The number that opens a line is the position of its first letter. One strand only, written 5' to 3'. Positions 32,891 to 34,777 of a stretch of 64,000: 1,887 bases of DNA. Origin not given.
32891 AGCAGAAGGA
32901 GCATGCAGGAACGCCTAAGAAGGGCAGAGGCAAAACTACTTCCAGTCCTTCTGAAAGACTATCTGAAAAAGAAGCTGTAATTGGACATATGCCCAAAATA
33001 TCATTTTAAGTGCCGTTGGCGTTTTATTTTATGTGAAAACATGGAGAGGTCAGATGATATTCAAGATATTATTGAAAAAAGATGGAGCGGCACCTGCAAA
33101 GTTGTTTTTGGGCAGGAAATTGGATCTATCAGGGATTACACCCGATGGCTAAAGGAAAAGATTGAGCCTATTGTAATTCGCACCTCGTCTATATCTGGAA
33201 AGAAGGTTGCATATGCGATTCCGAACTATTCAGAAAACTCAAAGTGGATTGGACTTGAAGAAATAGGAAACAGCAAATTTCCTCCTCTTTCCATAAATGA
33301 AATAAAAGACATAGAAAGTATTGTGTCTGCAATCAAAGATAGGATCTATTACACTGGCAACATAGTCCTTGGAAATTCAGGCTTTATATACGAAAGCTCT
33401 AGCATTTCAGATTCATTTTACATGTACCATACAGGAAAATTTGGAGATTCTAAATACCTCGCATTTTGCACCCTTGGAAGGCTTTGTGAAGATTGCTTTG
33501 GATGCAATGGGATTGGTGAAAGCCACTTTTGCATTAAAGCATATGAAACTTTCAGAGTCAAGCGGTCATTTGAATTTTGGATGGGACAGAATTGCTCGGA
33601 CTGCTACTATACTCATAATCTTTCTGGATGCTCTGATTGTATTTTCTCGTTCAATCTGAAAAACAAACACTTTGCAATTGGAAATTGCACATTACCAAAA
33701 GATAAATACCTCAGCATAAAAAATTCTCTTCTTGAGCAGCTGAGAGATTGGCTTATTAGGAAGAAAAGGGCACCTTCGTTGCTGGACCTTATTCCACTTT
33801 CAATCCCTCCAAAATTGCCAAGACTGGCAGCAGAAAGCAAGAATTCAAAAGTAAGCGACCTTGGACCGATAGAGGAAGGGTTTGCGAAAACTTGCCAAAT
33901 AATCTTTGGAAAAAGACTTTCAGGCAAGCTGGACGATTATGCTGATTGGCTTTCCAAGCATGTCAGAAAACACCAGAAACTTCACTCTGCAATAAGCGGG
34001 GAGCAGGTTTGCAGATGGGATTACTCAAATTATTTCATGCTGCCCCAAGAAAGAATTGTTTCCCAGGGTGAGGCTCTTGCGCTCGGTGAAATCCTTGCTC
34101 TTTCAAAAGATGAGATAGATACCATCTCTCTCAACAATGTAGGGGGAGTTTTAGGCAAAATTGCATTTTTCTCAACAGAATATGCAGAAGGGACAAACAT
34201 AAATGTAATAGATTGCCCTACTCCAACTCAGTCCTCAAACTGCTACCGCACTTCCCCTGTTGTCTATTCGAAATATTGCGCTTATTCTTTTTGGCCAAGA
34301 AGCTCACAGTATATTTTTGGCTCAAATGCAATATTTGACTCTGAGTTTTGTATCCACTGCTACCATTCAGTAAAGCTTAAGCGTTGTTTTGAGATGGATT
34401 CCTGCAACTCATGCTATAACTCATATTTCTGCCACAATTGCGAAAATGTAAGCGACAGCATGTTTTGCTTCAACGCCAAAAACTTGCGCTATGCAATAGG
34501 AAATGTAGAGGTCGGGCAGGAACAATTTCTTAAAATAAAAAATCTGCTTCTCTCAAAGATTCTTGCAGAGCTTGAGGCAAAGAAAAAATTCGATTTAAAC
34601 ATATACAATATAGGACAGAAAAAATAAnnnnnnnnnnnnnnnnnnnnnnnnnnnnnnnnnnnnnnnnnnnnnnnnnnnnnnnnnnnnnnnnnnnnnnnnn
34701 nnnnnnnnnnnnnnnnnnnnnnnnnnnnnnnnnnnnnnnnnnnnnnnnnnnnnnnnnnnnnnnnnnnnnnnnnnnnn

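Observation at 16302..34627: Three dispersed paralogues of an uncharacterised cytoplasmic Cys-rich protein family, each an internal tandem duplication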

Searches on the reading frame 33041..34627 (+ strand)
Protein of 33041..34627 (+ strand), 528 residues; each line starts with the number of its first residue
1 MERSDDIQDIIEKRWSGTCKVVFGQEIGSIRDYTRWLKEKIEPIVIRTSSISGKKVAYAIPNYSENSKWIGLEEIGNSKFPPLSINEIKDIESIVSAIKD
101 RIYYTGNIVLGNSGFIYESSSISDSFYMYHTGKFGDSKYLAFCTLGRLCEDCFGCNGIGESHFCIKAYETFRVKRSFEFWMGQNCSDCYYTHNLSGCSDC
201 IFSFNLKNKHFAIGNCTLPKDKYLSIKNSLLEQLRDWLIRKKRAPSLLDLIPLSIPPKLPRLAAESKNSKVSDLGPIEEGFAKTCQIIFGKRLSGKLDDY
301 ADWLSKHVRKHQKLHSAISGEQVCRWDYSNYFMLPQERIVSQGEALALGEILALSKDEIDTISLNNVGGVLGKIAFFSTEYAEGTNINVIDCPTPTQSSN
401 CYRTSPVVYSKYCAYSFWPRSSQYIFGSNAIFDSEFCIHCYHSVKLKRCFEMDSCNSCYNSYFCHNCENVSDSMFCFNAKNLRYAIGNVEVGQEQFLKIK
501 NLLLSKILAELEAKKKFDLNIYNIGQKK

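Call 6: search_protein_families(library=pfam, proteins=[window:33041-34627:+], max_evalue=1)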
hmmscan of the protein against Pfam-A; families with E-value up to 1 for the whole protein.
window:33041-34627:+ (528 aa): 0 families

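Call 7: search_protein_families(library=ncbifam, proteins=[window:33041-34627:+], max_evalue=1)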
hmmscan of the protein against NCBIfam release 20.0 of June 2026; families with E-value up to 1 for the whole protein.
window:33041-34627:+ (528 aa): 0 families

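Call 11: find_homologous_proteins(query=window:33041-34627:+)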
Query window:33041-34627:+ (528 aa): 810 proteins with E <= 0.001 among 7736 candidates; the best 120 are listed.
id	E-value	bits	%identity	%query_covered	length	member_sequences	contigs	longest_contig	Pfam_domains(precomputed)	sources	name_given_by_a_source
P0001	0.0e+0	1232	100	100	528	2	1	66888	-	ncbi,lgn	ncbi:MAG: hypothetical protein QXN37_02080 [Candidatus Anstonellaceae archaeon]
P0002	2.5e-265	899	47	99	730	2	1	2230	-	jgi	jgi:hypothetical protein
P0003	1.6e-231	788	63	99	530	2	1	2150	-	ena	-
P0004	5.8e-230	783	63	99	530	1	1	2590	-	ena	-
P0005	7.4e-230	782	63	99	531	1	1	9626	-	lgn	-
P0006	4.6e-227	773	61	99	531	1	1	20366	-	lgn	-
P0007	1.3e-225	768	62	99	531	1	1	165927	-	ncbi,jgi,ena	ncbi:MAG: hypothetical protein WCT52_02420 [Candidatus Micrarchaeia archaeon]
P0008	1.1e-222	759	61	99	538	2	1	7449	-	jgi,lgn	-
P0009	4.3e-222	757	62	99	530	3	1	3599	-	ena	-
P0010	7.4e-222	756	59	99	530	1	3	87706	-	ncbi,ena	-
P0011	1.3e-221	755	61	98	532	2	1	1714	-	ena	-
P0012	3.1e-218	744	61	98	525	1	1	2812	-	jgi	jgi:hypothetical protein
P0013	1.4e-217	742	60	98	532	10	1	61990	-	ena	-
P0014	3.0e-200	685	55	98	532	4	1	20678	-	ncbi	ncbi:MAG: hypothetical protein QW568_01825 [Candidatus Anstonellaceae archaeon]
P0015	3.4e-200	684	56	98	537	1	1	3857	-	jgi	jgi:hypothetical protein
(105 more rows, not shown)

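Call 12: search_solved_structures(query=window:33041-34627:+, max_evalue=10)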
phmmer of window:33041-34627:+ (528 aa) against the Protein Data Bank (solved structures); distinct sequences matched with E-value up to 10: 2.
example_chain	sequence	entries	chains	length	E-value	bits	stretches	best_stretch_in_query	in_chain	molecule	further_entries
5nck_A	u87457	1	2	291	0.97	11.3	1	467-514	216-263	N-acetylmannosamine kinase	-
2a3v_A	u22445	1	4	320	1.8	10.4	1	297-361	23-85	site-specific recombinase IntI4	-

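Call 23: find_related_loci(query=A2, collection=genome_contigs, flank=6000)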
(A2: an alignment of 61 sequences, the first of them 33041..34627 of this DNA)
Query A2 (528 aa) in genome_contigs; peptide patterns used: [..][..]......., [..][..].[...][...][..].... (x = any residue, [..] = any of these).
405 stretches matched a pattern; 259 encode a relative of the query (tblastn E <= 1e-3); the best 80 are kept; 78 distinct loci.
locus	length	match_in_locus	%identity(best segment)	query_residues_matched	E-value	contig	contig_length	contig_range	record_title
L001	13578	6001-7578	62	4-528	0e+0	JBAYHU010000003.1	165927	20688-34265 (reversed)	MAG: Candidatus Micrarchaeia archaeon isolate SO_2016_GW1_157 scaffold00188_OW334_2016, whole genome shotgun sequence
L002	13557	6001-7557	60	11-528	0e+0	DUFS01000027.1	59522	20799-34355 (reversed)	MAG TPA_asm: Candidatus Micrarchaeota archaeon isolate UBA10161 contig_16139, whole genome shotgun sequence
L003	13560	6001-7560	55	9-528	0e+0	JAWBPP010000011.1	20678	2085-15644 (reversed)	MAG: Candidatus Anstonellaceae archaeon isolate HNT-4_202101_bins_86 HNT-4_202101_bins_86_scaffold_11, whole genome shot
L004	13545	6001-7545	52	11-525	0e+0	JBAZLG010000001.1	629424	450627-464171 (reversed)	MAG: Candidatus Micrarchaeia archaeon isolate SO_2017_LW4_162 scaffold_35_c1_LW137-91_2017, whole genome shotgun sequenc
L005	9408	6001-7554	53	10-526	0e+0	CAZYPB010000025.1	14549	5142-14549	MAG TPA_asm: Candidatus Micrarchaeota archaeon isolate SRP141376_co3_467 genome assembly, contig: NODE_11394_length_1454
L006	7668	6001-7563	53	10-526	0e+0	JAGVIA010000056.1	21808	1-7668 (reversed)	MAG: archaeon isolate DeMMO2_7 c_000000109872, whole genome shotgun sequence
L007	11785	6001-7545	53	11-524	0e+0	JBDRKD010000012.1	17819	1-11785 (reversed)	MAG: Candidatus Micrarchaeota archaeon isolate MEGAHIT-group-1.694 k141_7179608, whole genome shotgun sequence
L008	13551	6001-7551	52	10-526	0e+0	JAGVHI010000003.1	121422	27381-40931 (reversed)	MAG: archaeon isolate DeMMO2_26 c_000000087635, whole genome shotgun sequence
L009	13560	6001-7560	52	9-528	0e+0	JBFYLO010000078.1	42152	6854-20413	MAG: Candidatus Micrarchaeota archaeon isolate PPR_0038 k121_7605214, whole genome shotgun sequence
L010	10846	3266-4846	50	1-527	0e+0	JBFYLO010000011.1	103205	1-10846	MAG: Candidatus Micrarchaeota archaeon isolate PPR_0038 k121_4434618, whole genome shotgun sequence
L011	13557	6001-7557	51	8-525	5e-180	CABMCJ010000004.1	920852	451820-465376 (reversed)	uncultured archaeon isolate LFW-35 genome assembly, contig: LFW35_4, whole genome shotgun sequence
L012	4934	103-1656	51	10-527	0e+0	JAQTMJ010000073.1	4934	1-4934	MAG: Candidatus ainarchaeum sp. isolate STA_38 NODE_43455_length_4934_cov_2.153318_Sandtown_A, whole genome shotgun sequ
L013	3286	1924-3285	57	7-517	0e+0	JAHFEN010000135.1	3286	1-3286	MAG: Candidatus Micrarchaeota archaeon isolate nzgw27 NODE_159116_length_3287_cov_2.713203, whole genome shotgun sequenc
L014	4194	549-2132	50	1-528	0e+0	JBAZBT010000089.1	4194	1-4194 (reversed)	MAG: Candidatus Micrarchaeia archaeon isolate SO_2017_GW1_119 NODE_82653_length_4194_cov_0.972953_OW334_2017, whole geno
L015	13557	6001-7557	50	11-528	3e-174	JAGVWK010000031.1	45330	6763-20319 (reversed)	Candidatus Micrarchaeota archaeon isolate RIFCSPHIGHO2_02_FULL_50_12 rifcsphigho2_02_scaffold_2812, whole genome shotgun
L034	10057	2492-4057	48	7-526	1e-164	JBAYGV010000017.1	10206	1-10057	MAG: Candidatus Micrarchaeia archaeon isolate SO_2016_GW1_133 scaffold12014_OW334_2016, whole genome shotgun sequence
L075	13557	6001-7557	43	9-527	1e-136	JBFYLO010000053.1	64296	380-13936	MAG: Candidatus Micrarchaeota archaeon isolate PPR_0038 k121_6186703, whole genome shotgun sequence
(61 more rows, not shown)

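Call 24: predict_structure(alignment_id=A2)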
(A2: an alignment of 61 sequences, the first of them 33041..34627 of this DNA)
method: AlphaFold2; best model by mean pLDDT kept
length: 528 residues; sequences in the alignment: 61
mean_pLDDT: 79.2   pTM: 0.82
mean pLDDT of the five models: 79.2, 78.8, 78.7, 74.1, 73.0
residues with pLDDT >= 90: 160; 70-90: 232; 50-70: 132; < 50: 4
segments of 3 or more residues with pLDDT < 50: none
pLDDT, mean of each block of 10 residues (from residue 1): 73 94 94 93 85 82 79 73 79 81 69 57 55 59 67 72 74 72 73 69 75 91 94 95 91 78 72 89 92 95 88 93 88 92 92 93 91 91 85 84 71 56 65 64 67 66 69 66 68 84 91 93 69
secondary structure, 60 per line:
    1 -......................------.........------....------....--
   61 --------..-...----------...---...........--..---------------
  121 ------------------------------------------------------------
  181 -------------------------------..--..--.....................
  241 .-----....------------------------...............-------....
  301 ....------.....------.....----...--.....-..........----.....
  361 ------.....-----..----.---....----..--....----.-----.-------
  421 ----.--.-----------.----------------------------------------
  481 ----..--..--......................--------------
elements in order: H2-23 H30-38 E45-48 E55-58 H91-101 H220-241 H247-250 H275-289 H297-304 E311-315 E322-326 H342-351 H356-360 H367-371 E387-390 E399-402 H493-514

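Call 40: fold_search(model_id=the predicted structure, library=pdb)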
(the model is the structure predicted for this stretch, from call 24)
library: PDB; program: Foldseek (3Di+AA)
matches with E <= 10: 45; with E <= 0.001: 0
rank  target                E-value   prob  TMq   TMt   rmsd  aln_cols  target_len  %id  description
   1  2cdy_B                2.8e+00  0.01  0.06  0.11  19.1       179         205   10  Manganese Superoxide Dismutase (Mn-SOD) from Deinococcus radiodurans (released 2006-02-13)
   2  8avm_A                3.5e+00  0.02  0.06  0.13  18.7       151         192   11  Mutant of Superoxide Dismutase sodfm2 from Bacteroides fragilis (released 2023-04-19)
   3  8avl_A                3.7e+00  0.01  0.06  0.13  18.6       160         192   11  Superoxide dismutase SodFM2 from Bacteroides fragilis (released 2023-04-19)
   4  2ce4_B                3.9e+00  0.01  0.05  0.10  19.6       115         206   11  Manganese Superoxide Dismutase (Mn-SOD) from Deinococcus radiodurans (released 2006-02-13)
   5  2rcv_B                4.5e+00  0.01  0.05  0.11  19.2       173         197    8  Crystal structure of the Bacillus subtilis superoxide dismutase (released 2008-02-26)
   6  3aae_H                4.7e+00  0.03  0.06  0.11  16.4       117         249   13  Crystal structure of Actin capping protein in complex with CARMIL fragment (released 2010-11-17)
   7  1y67_C                4.7e+00  0.01  0.05  0.10  19.4       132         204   10  Crystal Structure of Manganese Superoxide Dismutase from Deinococcus radiodurans (released 2004-12-21)
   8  3aae_B                5.0e+00  0.03  0.06  0.11  16.4       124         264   13  Crystal structure of Actin capping protein in complex with CARMIL fragment (released 2010-11-17)
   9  6gov_A                5.5e+00  0.01  0.04  0.05  23.9       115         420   14  Structure of THE RNA POLYMERASE LAMBDA-BASED ANTITERMINATION COMPLEX (released 2019-02-13)
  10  2cdy_C                5.5e+00  0.01  0.05  0.10  18.8       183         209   10  Manganese Superoxide Dismutase (Mn-SOD) from Deinococcus radiodurans (released 2006-02-13)
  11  3bfr                  5.8e+00  0.01  0.05  0.11  16.7       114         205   13  The crystal structure of Sod2 from Saccharomyces cerevisiae (released 2008-12-09)
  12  7azq_A                6.1e+00  0.01  0.06  0.11  13.2        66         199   17  Crystal structure of the iron/manganese cambialistic superoxide dismutase from Rhodobacter capsulatus complex with Fe (released 2021-12-01)
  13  7wnk_A                6.1e+00  0.01  0.05  0.11  19.2       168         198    8  Crystal structure of a mutant Staphylococcus equorum manganese superoxide dismutase K38R and A121E (released 2023-01-25)
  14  1xuq_A                6.1e+00  0.01  0.05  0.11  18.4       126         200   11  Crystal Structure of SodA-1 (BA4499) from Bacillus anthracis at 1.8A Resolution. (released 2005-07-19)
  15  1y67_B                6.4e+00  0.01  0.05  0.10  19.3       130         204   12  Crystal Structure of Manganese Superoxide Dismutase from Deinococcus radiodurans (released 2004-12-21)
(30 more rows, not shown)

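Call 41: search_solved_structures(query=A2, max_evalue=10)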
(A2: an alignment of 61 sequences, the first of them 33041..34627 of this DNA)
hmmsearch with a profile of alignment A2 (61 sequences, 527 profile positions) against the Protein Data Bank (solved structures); distinct sequences matched with E-value up to 10: 6.
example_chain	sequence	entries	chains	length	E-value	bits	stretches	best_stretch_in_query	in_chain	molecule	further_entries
3k66_A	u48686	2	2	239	0.91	11.7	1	260-348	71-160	Beta-amyloid-like protein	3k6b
8jpr_A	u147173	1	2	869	1.1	11.5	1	93-141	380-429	H(+)/Cl(-) exchange transporter 6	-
8jpj_A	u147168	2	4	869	1.1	11.5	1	93-141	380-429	H(+)/Cl(-) exchange transporter 6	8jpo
2kn0_A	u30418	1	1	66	1.5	11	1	441-468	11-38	Fn14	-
4iul_A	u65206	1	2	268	1.6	10.9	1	210-297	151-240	Eukaryotic translation initiation factor 4 gamma 2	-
8q3b_E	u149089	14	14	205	1.8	10.8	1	323-362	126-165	DNA-directed RNA polymerase RPB5 homolog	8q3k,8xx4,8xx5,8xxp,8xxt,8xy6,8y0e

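Call 43: search_protein_families(library=padloc, proteins=[window:33041-34627:+], max_evalue=1)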
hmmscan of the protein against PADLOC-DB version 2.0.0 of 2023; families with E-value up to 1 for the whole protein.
window:33041-34627:+ (528 aa): 1 family
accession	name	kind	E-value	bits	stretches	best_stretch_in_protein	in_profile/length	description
PDLC01862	CARF3--CARF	-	0.018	12.5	1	49-105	113-168/233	-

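Call 44: search_protein_families(library=phrogs, proteins=[window:33041-34627:+], max_evalue=1)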
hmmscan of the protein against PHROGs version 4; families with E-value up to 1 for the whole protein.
window:33041-34627:+ (528 aa): 4 families
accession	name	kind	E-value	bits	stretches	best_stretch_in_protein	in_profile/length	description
phrog_15341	-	unknown function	1.5e-06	28.8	2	391-481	38-123/276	-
phrog_2627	-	unknown function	0.081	14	0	201-215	45-59/70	-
phrog_37273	-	unknown function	0.17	13.1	0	85-118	4-37/68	-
phrog_5603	-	unknown function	0.23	12.7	0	289-316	32-59/92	-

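Call 46: find_related_loci(query=A2, collection=viral_contigs, flank=6000)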
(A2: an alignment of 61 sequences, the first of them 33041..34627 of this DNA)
Query A2 (528 aa) in viral_contigs; peptide patterns used: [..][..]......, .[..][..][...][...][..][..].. (x = any residue, [..] = any of these).
311 stretches matched a pattern, but none encodes a relative of the query by tblastn (E <= 1e-3).

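Call 56: fold_search(model_id=the predicted structure, library=viral)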
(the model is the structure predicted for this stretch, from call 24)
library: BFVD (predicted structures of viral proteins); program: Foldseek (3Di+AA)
matches with E <= 10: 16; with E <= 0.001: 0
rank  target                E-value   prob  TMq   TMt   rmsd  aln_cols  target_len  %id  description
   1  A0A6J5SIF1            3.6e+00  0.00  0.05  0.05  31.8       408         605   12  Uncharacterized protein [uncultured Caudovirales phage]
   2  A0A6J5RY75            5.3e+00  0.03  0.05  0.06   9.4        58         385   14  Uncharacterized protein [uncultured Caudovirales phage]
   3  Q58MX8                5.3e+00  0.01  0.05  0.04  19.2       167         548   12  Pectate lyase superfamily protein domain-containing protein [Prochlorococcus phage P-SSM2]
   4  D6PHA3                5.6e+00  0.01  0.06  0.13  23.6       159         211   11  (no name in the UniProt tables at hand)
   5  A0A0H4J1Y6            5.9e+00  0.03  0.04  0.29  16.8        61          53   18  Uncharacterized protein [Pseudoalteromonas phage H101]
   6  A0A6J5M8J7            6.5e+00  0.01  0.05  0.08  27.5       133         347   11  Uncharacterized protein [uncultured Caudovirales phage]
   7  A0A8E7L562            7.2e+00  0.02  0.03  0.22  17.8        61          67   15  (no name in the UniProt tables at hand)
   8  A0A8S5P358            7.2e+00  0.01  0.05  0.08  17.7       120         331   14  Receptor Binding Protein [Siphoviridae sp. ctSx228]
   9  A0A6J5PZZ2            7.9e+00  0.01  0.07  0.18  18.9       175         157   14  Uncharacterized protein [uncultured Caudovirales phage]
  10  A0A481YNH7            9.2e+00  0.02  0.05  0.04   9.8        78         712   12  RecD helicase /ATP-dependent exoDNAse [Pithovirus LCDPAC01]
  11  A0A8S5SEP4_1          9.2e+00  0.01  0.05  0.03  17.1       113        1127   18  Chromosome segregation ATPase (Fragment) [virus sp. ctX0L1]
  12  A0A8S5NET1            9.2e+00  0.01  0.04  0.04  17.9       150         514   15  Uncharacterized protein [Siphoviridae sp. ct0UA44]
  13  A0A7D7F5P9            9.7e+00  0.03  0.05  0.06  11.8        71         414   13  (no name in the UniProt tables at hand)
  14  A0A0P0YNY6            9.7e+00  0.02  0.04  0.22  14.4        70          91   10  (no name in the UniProt tables at hand)
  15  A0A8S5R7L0            9.7e+00  0.01  0.06  0.16  11.4        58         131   16  Transcription factor S-II (TFIIS) [virus sp. ctnRj46]
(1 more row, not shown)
